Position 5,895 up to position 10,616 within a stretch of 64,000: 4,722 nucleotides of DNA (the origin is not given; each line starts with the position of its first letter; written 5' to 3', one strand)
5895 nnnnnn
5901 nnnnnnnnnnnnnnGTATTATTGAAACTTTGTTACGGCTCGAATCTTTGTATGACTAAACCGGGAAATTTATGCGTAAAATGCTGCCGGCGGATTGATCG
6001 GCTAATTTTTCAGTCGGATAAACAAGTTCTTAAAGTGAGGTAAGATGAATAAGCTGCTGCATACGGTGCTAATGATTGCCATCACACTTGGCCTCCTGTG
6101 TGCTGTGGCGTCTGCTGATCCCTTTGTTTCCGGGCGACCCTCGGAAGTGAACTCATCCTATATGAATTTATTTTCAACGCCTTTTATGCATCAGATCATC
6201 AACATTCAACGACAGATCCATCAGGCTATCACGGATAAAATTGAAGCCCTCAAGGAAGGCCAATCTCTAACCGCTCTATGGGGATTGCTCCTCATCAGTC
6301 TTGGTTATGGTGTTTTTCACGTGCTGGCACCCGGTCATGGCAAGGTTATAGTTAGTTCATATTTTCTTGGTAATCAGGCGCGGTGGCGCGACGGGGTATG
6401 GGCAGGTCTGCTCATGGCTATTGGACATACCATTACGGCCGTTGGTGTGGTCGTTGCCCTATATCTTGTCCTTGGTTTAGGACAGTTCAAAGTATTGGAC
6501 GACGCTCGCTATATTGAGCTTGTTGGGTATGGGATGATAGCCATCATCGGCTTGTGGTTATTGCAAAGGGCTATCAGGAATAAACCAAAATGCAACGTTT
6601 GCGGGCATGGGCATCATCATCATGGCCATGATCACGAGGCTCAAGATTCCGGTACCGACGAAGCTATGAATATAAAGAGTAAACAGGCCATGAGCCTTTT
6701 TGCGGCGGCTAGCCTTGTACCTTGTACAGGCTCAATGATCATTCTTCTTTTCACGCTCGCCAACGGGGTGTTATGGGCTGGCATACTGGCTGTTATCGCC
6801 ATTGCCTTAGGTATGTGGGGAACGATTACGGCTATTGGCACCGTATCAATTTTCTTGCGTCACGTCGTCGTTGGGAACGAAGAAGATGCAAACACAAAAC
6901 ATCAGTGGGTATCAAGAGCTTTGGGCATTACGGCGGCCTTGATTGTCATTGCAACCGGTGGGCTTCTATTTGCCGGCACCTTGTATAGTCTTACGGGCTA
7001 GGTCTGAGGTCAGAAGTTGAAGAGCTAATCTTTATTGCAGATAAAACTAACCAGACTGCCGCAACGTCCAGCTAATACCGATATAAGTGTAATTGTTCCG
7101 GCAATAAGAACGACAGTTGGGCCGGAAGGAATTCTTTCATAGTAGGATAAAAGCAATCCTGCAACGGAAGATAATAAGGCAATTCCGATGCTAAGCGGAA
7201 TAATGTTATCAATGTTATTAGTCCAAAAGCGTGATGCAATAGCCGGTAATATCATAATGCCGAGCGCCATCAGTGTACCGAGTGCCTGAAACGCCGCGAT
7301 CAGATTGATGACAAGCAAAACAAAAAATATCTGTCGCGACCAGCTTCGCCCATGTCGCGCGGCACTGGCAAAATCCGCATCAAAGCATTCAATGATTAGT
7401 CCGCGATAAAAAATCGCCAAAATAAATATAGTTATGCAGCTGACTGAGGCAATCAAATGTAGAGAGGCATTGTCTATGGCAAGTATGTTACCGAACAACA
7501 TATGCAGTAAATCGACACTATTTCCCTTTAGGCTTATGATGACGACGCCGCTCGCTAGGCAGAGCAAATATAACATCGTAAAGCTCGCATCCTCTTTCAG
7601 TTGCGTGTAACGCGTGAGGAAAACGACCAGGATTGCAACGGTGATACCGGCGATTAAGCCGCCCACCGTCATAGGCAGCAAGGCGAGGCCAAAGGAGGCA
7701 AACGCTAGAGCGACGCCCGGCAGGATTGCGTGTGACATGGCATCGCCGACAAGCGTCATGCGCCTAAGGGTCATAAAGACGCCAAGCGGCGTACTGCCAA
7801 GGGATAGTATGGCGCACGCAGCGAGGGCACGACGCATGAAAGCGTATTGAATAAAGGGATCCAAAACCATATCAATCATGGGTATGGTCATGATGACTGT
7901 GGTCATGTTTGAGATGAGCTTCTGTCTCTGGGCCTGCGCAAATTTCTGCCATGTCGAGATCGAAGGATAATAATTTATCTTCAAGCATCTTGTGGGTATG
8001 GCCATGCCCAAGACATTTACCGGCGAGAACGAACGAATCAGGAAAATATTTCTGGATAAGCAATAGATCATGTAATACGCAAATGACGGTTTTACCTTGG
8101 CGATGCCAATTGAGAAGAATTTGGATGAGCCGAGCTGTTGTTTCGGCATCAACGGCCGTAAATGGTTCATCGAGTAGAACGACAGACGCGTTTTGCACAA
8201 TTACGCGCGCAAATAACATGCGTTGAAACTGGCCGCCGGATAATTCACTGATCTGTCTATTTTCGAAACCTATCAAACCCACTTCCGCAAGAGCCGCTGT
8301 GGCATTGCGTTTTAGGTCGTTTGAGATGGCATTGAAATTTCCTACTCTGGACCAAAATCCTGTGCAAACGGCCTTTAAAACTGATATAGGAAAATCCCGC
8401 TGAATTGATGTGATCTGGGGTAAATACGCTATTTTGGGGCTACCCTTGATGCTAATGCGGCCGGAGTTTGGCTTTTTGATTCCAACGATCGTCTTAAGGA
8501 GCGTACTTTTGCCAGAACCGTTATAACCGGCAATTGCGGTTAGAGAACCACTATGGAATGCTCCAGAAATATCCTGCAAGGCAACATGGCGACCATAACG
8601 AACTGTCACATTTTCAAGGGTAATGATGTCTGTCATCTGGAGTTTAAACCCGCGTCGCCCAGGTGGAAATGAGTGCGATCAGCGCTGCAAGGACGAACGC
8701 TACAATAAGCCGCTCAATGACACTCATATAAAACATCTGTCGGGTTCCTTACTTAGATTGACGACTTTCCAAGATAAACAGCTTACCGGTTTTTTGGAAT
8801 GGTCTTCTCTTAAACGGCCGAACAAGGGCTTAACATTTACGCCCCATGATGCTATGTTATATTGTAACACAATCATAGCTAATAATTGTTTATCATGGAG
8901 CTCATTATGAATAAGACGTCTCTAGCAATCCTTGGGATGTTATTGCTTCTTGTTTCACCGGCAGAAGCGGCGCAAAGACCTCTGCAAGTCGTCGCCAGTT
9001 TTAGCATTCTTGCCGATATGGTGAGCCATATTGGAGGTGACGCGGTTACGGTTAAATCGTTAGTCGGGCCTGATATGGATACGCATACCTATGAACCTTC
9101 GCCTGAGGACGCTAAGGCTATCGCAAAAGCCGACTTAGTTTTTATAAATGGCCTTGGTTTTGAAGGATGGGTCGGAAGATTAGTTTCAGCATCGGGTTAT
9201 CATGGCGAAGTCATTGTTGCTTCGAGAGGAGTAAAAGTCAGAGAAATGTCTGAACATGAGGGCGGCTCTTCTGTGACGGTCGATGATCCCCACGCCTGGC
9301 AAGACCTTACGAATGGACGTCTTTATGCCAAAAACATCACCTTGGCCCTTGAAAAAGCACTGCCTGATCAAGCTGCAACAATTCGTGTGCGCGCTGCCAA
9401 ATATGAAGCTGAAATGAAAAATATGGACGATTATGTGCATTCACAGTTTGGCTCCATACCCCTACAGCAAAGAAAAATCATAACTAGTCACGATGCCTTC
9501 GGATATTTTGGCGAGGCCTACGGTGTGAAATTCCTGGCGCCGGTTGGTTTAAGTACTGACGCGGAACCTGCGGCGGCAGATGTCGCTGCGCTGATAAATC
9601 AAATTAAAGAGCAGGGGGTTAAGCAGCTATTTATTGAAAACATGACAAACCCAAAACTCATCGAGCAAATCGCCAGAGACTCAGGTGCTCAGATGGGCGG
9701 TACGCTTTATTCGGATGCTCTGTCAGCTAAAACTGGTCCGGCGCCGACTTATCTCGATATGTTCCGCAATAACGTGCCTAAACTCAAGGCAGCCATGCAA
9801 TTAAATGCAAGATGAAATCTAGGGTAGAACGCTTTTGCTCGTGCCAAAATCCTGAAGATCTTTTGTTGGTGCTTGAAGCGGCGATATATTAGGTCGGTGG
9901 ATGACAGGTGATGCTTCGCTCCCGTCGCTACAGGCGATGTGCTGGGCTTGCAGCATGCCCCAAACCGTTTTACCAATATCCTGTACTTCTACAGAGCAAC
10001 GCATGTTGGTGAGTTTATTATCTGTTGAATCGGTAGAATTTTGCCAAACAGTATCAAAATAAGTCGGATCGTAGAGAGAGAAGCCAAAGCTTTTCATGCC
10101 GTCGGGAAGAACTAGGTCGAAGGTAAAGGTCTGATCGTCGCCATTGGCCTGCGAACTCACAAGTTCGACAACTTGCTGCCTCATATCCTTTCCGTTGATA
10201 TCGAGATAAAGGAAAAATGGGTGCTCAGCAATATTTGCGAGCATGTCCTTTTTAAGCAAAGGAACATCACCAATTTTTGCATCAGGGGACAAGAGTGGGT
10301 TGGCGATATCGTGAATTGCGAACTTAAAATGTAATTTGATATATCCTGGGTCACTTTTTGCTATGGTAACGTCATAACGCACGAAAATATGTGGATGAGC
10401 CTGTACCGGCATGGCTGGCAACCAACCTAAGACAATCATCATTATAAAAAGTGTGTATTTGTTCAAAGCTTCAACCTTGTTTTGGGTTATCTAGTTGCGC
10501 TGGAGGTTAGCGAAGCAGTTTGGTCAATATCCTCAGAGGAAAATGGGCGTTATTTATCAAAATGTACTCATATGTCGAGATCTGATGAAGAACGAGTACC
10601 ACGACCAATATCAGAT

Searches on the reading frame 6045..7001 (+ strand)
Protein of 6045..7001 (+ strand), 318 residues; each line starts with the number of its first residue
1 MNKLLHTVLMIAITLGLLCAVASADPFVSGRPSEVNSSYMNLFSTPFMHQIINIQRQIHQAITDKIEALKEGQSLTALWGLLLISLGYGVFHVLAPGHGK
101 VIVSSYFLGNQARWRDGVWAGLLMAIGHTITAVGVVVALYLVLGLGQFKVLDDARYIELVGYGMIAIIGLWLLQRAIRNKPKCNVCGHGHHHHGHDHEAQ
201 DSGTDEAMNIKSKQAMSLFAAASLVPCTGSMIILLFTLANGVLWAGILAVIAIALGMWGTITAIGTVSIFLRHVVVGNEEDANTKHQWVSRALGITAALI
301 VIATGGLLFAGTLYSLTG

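Call 23: search_protein_families(library=ncbifam, proteins=[window:6045-7001:+], max_evalue=0.0001)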
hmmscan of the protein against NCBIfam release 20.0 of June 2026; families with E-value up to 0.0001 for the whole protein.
window:6045-7001:+ (318 aa): 1 family
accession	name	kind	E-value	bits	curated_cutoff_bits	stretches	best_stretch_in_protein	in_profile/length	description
NF007454.0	PRK10019.1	subfamily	7.9e-09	35.1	195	1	82-202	17-135/283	nickel/cobalt efflux transporter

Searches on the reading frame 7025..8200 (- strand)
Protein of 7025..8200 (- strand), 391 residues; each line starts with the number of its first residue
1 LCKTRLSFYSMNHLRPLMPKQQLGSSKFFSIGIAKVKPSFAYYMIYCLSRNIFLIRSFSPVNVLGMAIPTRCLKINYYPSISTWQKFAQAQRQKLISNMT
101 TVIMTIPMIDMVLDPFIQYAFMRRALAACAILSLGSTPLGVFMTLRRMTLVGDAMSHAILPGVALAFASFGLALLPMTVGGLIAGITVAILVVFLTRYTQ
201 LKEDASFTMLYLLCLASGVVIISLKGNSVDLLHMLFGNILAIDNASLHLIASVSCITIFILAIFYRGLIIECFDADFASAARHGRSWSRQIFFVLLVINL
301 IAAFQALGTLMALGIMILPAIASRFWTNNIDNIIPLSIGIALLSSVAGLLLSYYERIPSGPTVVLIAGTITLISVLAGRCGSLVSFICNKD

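Call 37: search_protein_families(library=pfam, proteins=[window:7025-8200:-], max_evalue=0.01)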
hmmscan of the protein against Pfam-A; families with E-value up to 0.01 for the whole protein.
window:7025-8200:- (391 aa): 1 family
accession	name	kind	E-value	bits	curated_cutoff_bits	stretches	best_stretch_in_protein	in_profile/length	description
PF00950.22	ABC-3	-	3.9e-51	174.5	20.1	1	118-376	1-256/258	ABC 3 transport family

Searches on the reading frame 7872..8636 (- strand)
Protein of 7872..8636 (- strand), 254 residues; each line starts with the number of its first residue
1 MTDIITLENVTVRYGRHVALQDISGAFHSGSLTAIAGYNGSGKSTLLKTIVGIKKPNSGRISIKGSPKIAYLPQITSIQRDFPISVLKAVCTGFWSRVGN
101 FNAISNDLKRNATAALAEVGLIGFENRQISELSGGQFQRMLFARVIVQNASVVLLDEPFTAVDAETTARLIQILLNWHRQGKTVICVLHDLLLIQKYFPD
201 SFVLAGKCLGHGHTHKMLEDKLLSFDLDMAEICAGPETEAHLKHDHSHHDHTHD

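Call 37: search_protein_families(library=pfam, proteins=[window:7872-8636:-], max_evalue=0.01)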
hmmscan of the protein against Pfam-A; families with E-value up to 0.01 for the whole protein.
window:7872-8636:- (254 aa): 6 families
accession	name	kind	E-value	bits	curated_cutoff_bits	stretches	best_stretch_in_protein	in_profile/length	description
PF00005.33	ABC_tran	-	1.2e-25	91.1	25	1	20-159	1-136/137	ABC transporter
PF13304.12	AAA_21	-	3.3e-07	31.1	27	1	32-58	1-33/304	AAA domain, putative AbiEii toxin, Type IV TA system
PF02463.25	SMC_N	-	2.6e-06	27.5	40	1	14-50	9-44/220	RecF/RecN/SMC N terminal domain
PF13476.12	AAA_23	-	0.00048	21.3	27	1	27-50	17-39/201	AAA domain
PF13555.12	AAA_29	-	0.00097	19.3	27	1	28-50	20-42/61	P-loop containing region of AAA domain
PF13558.12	SbcC_Walker_B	-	0.0037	17.9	27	0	149-174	63-88/90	SbcC/RAD50-like, Walker B motif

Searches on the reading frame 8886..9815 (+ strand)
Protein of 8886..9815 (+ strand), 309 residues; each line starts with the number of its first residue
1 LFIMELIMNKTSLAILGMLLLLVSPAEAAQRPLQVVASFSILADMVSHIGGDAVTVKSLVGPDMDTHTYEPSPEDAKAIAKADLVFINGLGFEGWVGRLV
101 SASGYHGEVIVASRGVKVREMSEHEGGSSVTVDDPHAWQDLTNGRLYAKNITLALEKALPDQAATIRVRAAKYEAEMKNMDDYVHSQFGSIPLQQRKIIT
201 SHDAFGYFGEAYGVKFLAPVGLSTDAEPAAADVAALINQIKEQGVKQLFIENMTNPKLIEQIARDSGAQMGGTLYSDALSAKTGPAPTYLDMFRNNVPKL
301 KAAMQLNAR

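Call 43: search_protein_families(library=pfam, proteins=[window:8886-9815:+], max_evalue=0.001)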
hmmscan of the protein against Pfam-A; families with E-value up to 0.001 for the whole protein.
window:8886-9815:+ (309 aa): 1 family
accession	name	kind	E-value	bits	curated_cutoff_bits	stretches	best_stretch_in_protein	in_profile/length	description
PF01297.22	ZnuA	-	4.7e-85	285.7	29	1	35-303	1-263/263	Zinc-uptake complex component A periplasmic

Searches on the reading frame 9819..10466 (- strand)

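Call 43: search_protein_families(library=pfam, proteins=[window:9819-10466:-], max_evalue=0.001)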
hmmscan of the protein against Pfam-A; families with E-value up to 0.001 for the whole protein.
window:9819-10466:- (215 aa): 1 family
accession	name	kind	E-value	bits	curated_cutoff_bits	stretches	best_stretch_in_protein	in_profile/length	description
PF06226.18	DUF1007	-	1.6e-09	38.5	27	1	72-162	73-168/211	Protein of unknown function (DUF1007)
